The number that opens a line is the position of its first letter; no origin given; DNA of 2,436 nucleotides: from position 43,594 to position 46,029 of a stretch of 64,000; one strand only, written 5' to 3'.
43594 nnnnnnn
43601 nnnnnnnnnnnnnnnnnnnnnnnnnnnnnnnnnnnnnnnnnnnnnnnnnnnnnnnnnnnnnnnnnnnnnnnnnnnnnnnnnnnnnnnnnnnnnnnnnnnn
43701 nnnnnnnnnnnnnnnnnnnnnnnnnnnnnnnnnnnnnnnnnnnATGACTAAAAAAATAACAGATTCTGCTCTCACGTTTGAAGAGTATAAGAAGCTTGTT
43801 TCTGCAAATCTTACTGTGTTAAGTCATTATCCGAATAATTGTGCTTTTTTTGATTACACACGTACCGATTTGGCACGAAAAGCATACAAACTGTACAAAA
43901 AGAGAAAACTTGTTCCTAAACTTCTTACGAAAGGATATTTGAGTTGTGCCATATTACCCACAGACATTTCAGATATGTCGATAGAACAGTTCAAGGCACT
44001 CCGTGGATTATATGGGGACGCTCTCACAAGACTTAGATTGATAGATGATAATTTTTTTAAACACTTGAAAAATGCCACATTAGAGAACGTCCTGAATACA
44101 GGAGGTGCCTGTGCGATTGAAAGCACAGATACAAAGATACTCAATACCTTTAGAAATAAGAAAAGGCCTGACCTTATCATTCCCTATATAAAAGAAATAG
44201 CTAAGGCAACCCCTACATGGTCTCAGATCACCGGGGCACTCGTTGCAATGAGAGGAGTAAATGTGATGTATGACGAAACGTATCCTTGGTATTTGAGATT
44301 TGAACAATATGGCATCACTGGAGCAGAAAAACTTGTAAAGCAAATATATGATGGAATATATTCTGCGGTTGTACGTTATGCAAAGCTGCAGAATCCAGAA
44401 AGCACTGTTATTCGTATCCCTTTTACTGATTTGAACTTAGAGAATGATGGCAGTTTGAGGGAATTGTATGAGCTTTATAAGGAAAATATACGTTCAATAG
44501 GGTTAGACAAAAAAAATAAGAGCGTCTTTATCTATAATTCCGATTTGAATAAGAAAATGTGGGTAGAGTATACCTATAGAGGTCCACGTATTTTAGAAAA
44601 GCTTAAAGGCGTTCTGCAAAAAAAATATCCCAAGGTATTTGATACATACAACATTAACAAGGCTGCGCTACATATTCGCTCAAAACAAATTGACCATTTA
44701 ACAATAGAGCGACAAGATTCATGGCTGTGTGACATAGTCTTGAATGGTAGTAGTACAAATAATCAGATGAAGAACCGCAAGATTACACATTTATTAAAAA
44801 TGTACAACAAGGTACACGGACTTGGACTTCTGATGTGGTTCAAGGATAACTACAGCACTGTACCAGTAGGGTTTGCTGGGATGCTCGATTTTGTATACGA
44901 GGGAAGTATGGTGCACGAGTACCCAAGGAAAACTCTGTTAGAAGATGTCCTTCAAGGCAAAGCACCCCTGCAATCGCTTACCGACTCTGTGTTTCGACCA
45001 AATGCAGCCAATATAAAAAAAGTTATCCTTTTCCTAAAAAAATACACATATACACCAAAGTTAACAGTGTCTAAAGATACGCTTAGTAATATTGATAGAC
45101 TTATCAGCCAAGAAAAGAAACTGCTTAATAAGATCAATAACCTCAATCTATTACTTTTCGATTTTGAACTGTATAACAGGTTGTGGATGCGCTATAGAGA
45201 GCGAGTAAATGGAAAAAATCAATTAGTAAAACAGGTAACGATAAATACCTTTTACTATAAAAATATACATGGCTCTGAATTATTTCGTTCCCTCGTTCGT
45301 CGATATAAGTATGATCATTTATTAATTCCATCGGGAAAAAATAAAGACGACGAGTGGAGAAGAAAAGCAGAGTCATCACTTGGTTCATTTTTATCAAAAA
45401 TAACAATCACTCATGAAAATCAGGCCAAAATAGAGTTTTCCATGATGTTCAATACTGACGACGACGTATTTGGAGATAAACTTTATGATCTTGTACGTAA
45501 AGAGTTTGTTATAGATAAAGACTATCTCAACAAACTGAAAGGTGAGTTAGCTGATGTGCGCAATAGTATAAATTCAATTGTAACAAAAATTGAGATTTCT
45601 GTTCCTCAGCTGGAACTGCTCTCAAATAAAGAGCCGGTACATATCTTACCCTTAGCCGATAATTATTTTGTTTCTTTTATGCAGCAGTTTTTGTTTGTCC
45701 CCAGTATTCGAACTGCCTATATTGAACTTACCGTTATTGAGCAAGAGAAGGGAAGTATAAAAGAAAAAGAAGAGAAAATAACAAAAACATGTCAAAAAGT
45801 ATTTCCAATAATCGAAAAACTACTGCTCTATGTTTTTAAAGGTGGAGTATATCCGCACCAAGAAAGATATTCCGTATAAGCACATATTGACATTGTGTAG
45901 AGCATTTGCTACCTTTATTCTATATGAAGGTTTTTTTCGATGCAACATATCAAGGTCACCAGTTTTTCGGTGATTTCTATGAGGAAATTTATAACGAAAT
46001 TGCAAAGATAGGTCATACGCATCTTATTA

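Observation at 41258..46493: Duplicated TasA-like / SipW signal-peptidase operon coupled to a 711-aa unknown protein: candidate novel extracellular fibre system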

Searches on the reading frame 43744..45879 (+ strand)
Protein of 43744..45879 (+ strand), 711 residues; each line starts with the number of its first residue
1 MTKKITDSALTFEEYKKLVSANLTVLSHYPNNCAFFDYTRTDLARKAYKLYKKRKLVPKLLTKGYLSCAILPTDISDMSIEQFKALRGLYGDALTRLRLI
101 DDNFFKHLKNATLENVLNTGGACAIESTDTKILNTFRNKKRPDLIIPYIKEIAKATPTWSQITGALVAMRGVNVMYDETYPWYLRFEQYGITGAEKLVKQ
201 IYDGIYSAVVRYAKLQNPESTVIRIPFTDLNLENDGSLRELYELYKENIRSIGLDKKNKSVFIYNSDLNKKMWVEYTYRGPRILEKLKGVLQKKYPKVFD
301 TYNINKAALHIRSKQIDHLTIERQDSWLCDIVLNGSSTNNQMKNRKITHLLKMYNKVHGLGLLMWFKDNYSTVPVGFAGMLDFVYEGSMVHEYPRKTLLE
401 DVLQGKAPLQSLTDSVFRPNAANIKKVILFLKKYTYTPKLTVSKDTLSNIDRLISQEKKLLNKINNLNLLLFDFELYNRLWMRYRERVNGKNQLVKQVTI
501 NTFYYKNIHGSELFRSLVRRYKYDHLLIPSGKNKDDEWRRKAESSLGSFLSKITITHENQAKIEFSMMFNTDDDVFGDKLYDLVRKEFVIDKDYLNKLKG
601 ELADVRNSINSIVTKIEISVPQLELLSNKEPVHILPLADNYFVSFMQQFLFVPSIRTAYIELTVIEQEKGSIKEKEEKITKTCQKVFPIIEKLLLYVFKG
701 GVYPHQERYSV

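Call 3: search_protein_families(library=pfam, proteins=[window:43744-45879:+], max_evalue=0.1)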
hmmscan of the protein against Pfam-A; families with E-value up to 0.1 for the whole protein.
window:43744-45879:+ (711 aa): 0 families

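Call 4: search_protein_families(library=ncbifam, proteins=[window:43744-45879:+], max_evalue=0.1)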
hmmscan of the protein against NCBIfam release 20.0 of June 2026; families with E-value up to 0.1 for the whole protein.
window:43744-45879:+ (711 aa): 0 families

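Call 8: find_homologous_proteins(query=window:43744-45879:+)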
Query window:43744-45879:+ (711 aa): 8 proteins with E <= 0.001 among 8000 candidates.
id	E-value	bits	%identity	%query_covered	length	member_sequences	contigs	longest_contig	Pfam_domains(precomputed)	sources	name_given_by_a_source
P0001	0.0e+0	1599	100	100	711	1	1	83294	-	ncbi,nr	ncbi:MAG: hypothetical protein NUV65_06310 [Candidatus Roizmanbacteria bacterium]|nr:hypothetical pr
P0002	0.0e+0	1135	71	100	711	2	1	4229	-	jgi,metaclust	metaclust:\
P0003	0.0e+0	1114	69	100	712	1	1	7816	-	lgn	-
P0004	0.0e+0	1079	68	100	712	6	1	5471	-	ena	-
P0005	0.0e+0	1057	66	100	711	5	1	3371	-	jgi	-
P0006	4.3e-114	401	33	99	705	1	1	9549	-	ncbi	-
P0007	5.4e-100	354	31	98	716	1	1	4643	-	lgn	-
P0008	7.5e-76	274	33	67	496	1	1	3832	-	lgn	-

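Call 11: find_encoding_contigs(protein=P0006, flank=10000, max_places=3)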
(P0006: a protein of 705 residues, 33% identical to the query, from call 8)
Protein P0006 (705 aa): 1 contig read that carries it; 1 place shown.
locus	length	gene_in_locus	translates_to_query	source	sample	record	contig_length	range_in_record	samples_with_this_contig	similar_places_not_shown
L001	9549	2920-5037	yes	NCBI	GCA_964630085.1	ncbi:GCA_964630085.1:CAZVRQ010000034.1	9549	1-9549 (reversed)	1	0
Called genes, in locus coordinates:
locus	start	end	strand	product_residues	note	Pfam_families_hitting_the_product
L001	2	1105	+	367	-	?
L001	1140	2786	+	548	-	PF03717:PBP_dimer, PF00905:Transpeptidase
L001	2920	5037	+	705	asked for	-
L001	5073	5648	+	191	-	-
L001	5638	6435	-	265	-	-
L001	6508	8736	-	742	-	PF00931:NB-ARC (weak), PF13424:TPR_12 (faint), PF00515:TPR_1 (faint), PF07719:TPR_2 (faint)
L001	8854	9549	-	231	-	?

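Call 12: find_encoding_contigs(protein=P0003, flank=10000, max_places=3)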
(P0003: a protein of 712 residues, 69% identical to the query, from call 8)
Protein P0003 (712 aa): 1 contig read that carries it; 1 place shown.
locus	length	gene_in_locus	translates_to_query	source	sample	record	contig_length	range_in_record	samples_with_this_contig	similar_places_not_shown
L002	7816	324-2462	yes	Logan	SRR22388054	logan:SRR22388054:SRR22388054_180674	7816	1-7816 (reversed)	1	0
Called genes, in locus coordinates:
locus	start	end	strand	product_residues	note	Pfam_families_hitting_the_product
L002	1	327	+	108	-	?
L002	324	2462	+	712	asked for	-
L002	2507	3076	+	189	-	-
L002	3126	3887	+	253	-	PF00462:Glutaredoxin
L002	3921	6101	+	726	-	PF05257:CHAP (weak)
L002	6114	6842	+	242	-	PF13205:Big_5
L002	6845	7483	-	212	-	PF02163:Peptidase_M50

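Call 13: find_encoding_contigs(protein=P0007, flank=10000, max_places=3)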
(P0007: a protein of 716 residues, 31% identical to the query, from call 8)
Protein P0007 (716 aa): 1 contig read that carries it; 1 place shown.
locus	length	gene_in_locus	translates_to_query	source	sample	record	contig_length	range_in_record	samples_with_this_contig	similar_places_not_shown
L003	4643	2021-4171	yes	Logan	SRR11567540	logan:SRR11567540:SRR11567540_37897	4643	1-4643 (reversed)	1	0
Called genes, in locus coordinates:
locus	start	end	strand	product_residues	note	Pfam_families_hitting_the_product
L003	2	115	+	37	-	?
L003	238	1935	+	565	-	PF03717:PBP_dimer, PF00905:Transpeptidase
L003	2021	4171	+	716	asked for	-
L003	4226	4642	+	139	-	?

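Call 14: find_encoding_contigs(protein=P0008, flank=10000, max_places=3)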
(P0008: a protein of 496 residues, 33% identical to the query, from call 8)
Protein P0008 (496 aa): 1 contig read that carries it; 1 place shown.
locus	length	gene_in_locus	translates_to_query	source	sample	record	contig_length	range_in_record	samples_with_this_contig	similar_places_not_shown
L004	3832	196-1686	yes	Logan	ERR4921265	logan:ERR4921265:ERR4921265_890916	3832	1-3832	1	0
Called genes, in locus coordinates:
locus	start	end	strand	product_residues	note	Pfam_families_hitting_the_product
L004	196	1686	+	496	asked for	-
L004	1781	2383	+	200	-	PF10723:RepB-RCR_reg (weak)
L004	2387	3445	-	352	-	PF00348:polyprenyl_synt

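Call 17: search_protein_families(library=padloc, proteins=[window:43744-45879:+], max_evalue=0.1)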
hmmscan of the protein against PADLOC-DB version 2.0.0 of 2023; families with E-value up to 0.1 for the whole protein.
window:43744-45879:+ (711 aa): 0 families

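Call 18: search_protein_families(library=phrogs, proteins=[window:43744-45879:+], max_evalue=0.1)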
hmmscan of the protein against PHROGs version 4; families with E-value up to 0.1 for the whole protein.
window:43744-45879:+ (711 aa): 1 family
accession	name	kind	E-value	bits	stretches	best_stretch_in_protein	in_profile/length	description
phrog_19050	-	unknown function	0.062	14.1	0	324-372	71-118/153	-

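Call 25: find_related_loci(query=A1, collection=genome_contigs, flank=10000)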
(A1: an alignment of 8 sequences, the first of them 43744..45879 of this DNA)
Query A1 (711 aa) in genome_contigs; peptide patterns used: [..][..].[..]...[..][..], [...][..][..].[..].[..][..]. (x = any residue, [..] = any of these).
48 stretches matched a pattern; 11 encode a relative of the query (tblastn E <= 1e-3); 11 distinct loci.
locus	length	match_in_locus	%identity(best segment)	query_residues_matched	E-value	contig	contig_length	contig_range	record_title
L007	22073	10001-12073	34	4-709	4e-115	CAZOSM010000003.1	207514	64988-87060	MAG TPA_asm: uncultured Gammaproteobacteria bacterium isolate SRP144015_co1_109 genome assembly, contig: NODE_24_length_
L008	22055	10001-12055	33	10-709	2e-108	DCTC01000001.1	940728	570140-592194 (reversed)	MAG TPA_asm: Candidatus Roizmanbacteria bacterium UBA1450 UBA1450_contig_1166, whole genome shotgun sequence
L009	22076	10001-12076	31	7-709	2e-106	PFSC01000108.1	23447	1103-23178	MAG: Candidatus Roizmanbacteria bacterium CG_4_9_14_0_2_um_filter_39_13 CG_4_9_14_0.2_um_filter_scaffold_1826_c, whole g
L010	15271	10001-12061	32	10-709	4e-103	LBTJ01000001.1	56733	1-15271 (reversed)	MAG: Candidatus Roizmanbacteria bacterium GW2011_GWA2_37_7 US54_C0001, whole genome shotgun sequence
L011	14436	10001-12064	32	7-709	1e-97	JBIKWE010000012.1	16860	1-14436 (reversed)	MAG: Limisphaerales bacterium isolate ME2015-09-01_3300035663_group6_bin84 Rohwer_bin1528_scaffold_2075_c1, whole genome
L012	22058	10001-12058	31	5-709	1e-95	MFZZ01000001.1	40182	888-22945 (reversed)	MAG: Candidatus Roizmanbacteria bacterium RIFCSPHIGHO2_12_FULL_38_13 rifcsphigho2_12_scaffold_1014, whole genome shotgun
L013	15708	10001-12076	36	7-709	6e-90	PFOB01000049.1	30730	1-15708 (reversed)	MAG: Candidatus Roizmanbacteria bacterium CG_4_10_14_0_2_um_filter_39_13 CG_4_10_14_0.2_scaffold_505_c, whole genome sho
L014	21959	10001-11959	34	8-711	2e-84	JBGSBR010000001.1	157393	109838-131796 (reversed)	MAG: Weeksellaceae bacterium isolate NCIPD_CMAR_MAG_22 NODE_1_length_157393_cov_8.965909, whole genome shotgun sequence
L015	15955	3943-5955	34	10-709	1e-75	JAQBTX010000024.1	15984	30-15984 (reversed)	MAG: bacterium isolate casp150-mb.129 NODE_9479_length_15984_cov_0.073780, whole genome shotgun sequence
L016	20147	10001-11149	27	44-434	1e-31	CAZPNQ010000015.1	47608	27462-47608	MAG TPA_asm: uncultured Nitrospira sp. isolate SRP302895_co1_110 genome assembly, contig: NODE_1325_length_47608_cov_7.7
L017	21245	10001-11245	25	44-469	2e-27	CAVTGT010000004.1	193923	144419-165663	MAG: uncultured Nitrospiraceae bacterium isolate MFD06229.bin.1.242 genome assembly, contig: contig_17015, whole genome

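Call 40: predict_structure(alignment_id=A1)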
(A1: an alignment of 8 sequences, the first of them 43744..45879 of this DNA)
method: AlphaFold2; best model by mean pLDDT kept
length: 711 residues; sequences in the alignment: 8
mean_pLDDT: 67.5   pTM: 0.57
mean pLDDT of the five models: 67.5, 65.3, 64.4, 63.8, 60.9
residues with pLDDT >= 90: 103; 70-90: 268; 50-70: 152; < 50: 188
segments of 3 or more residues with pLDDT < 50: 1-8, 19-45, 62-76, 89-91, 93-103, 237-242, 245-281, 315-338, 351-360, 370-388, 491-495, 531-533, 618-630
pLDDT, mean of each block of 10 residues (from residue 1): 39 58 36 31 50 54 43 48 57 46 52 68 77 85 93 88 74 83 76 90 94 84 82 52 46 36 40 47 74 91 77 46 37 45 54 44 52 36 42 65 90 86 91 73 73 91 89 87 75 51 55 80 69 59 83 78 77 86 88 92 91 65 41 65 76 77 76 86 92 92 74 41
secondary structure, 60 per line:
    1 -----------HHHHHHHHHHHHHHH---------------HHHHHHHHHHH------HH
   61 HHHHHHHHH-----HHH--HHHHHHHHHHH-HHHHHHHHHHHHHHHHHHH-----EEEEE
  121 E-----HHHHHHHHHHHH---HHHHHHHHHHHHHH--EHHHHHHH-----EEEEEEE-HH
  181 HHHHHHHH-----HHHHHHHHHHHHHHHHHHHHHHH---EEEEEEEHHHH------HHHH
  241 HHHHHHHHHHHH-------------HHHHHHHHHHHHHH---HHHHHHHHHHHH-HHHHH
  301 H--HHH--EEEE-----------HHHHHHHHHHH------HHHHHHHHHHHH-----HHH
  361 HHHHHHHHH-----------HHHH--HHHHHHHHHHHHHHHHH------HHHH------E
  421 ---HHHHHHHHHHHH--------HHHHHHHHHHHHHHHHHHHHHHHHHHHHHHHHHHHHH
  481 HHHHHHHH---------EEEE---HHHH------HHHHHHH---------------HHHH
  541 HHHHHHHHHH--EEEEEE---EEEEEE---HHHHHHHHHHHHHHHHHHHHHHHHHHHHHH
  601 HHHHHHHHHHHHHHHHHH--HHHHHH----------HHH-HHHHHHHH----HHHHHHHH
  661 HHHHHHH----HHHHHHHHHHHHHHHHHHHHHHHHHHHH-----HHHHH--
elements in order (helices of 4 or more, strands of 3 or more residues): H12-26 H42-52 H59-69 H80-90 H92-110 E116-121 H127-138 H142-155 H159-165 E171-177 H179-188 H194-216 E220-226 H227-230 H237-252 H266-279 H283-294 H296-301 E309-312 H324-334 H341-352 H358-369 H381-384 H387-403 H410-413 H424-435 H444-488 E498-501 H505-508 H515-521 H537-550 E553-558 E562-567 H571-618 H621-626 H641-648 H653-667 H672-699 H705-709

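Call 42: search_protein_representatives(alignment_id=A1)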
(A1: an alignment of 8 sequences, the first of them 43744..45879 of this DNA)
Query: 8 sequences, 708 profile positions. Proteins with E-value up to 0.001 (for the whole library): 78; up to 1e-10: 66; up to 1e-30: 39. The best 78 are listed.
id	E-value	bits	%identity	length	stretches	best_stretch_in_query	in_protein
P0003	0.0e+00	1192.7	-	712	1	1-708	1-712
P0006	0.0e+00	1057.6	-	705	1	6-707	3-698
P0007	0.0e+00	1041.3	-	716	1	4-708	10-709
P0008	5.5e-215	732.3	-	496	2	6-437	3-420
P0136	4.7e-208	709.4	-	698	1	7-707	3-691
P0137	1.2e-205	701.4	-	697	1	7-707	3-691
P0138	3.9e-201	686.6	-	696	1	9-707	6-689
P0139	8.1e-200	682.2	-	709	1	6-707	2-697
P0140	5.2e-198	676.2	-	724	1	9-707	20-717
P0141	1.2e-192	658.4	-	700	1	10-707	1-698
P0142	2.0e-192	657.8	-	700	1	7-707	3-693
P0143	2.8e-191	654.0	-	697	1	8-707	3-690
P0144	2.4e-184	631.1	-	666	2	8-481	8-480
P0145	6.6e-182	623.0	-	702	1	6-707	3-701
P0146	1.9e-180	618.2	-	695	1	10-707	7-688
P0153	1.8e-73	264.5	-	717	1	11-703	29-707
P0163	2.3e-49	184.9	-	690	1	61-703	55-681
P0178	6.6e-22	94.1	-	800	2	58-427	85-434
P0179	6.2e-21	90.9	-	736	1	118-706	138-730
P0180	8.6e-21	90.4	-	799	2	57-234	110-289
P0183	1.0e-19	86.9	-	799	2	116-647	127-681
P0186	1.4e-17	79.8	-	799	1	112-556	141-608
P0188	3.1e-17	78.7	-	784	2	114-236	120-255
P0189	6.7e-17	77.6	-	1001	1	114-646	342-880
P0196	4.2e-13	65.0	-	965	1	116-694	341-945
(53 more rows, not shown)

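Call 43: search_protein_families(library=pfam, proteins=[P0189, P0196, P0178, P0180, P0183, P0186, P0188, P0153, P0163, P0179], max_evalue=0.01)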
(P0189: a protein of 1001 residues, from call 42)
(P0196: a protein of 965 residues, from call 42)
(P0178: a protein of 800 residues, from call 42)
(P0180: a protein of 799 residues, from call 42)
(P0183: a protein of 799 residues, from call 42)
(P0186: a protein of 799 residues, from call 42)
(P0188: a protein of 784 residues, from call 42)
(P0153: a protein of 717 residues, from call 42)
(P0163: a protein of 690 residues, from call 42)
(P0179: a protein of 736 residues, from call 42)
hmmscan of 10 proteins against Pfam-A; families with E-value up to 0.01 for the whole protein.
P0189 (1001 aa): 0 families

P0196 (965 aa): 0 families

P0178 (800 aa): 0 families

P0180 (799 aa): 0 families

P0183 (799 aa): 0 families

P0186 (799 aa): 0 families

P0188 (784 aa): 0 families

P0153 (717 aa): 0 families

P0163 (690 aa): 1 family
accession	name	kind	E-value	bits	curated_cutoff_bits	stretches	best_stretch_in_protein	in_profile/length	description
PF05859.17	Mis12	-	0.0097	16.1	25.7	0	387-487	116-194/231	Mis12 protein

P0179 (736 aa): 0 families

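Call 79: search_solved_structures(query=A7, max_evalue=10)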
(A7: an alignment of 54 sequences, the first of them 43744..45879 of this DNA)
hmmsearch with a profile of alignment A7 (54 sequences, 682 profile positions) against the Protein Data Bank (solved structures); distinct sequences matched with E-value up to 10: 78 (the best 60 are shown).
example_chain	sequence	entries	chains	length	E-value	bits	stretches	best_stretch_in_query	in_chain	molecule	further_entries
5amo_A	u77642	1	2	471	0.019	16.6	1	435-579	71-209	NOELIN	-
8gmh_B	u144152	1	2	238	0.034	15.8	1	418-573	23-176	LXG domain-containing protein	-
3uux_B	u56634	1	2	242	0.037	15.7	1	323-450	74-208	Mitochondrial division protein 1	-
4xa3_A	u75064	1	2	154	0.041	15.6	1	404-524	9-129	Gp7-MYH7(1361-1425)-Eb1 chimera protein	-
2lch_A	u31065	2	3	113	0.06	15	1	477-576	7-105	Protein OR38 | computationally designed four-helix bundle protein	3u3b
2l7b_A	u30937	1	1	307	0.081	14.6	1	403-592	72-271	Apolipoprotein E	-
23ew_C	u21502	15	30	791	0.11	14.2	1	426-572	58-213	ATR-interacting protein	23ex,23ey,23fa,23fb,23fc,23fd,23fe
13de_C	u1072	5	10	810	0.11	14.1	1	426-572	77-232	ATR-interacting protein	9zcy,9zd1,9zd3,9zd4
8gji_A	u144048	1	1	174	0.13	13.9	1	439-590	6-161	GCG binder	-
2zdi_A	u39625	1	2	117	0.16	13.6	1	484-581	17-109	Prefoldin subunit beta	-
13bv_D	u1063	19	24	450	0.17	13.5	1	472-599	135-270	Beclin-1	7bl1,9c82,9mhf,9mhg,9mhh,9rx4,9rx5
28op_O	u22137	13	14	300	0.19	13.4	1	394-481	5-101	Centromere protein O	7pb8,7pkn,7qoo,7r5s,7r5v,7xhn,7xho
9r1o_A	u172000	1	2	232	0.21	13.2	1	424-579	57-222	sc-apCC-6-DPH-NR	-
1oxz_A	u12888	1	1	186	0.26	12.9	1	410-520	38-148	ADP-ribosylation factor binding protein GGA1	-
4e40_A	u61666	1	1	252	0.27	12.9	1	423-585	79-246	Putative uncharacterized protein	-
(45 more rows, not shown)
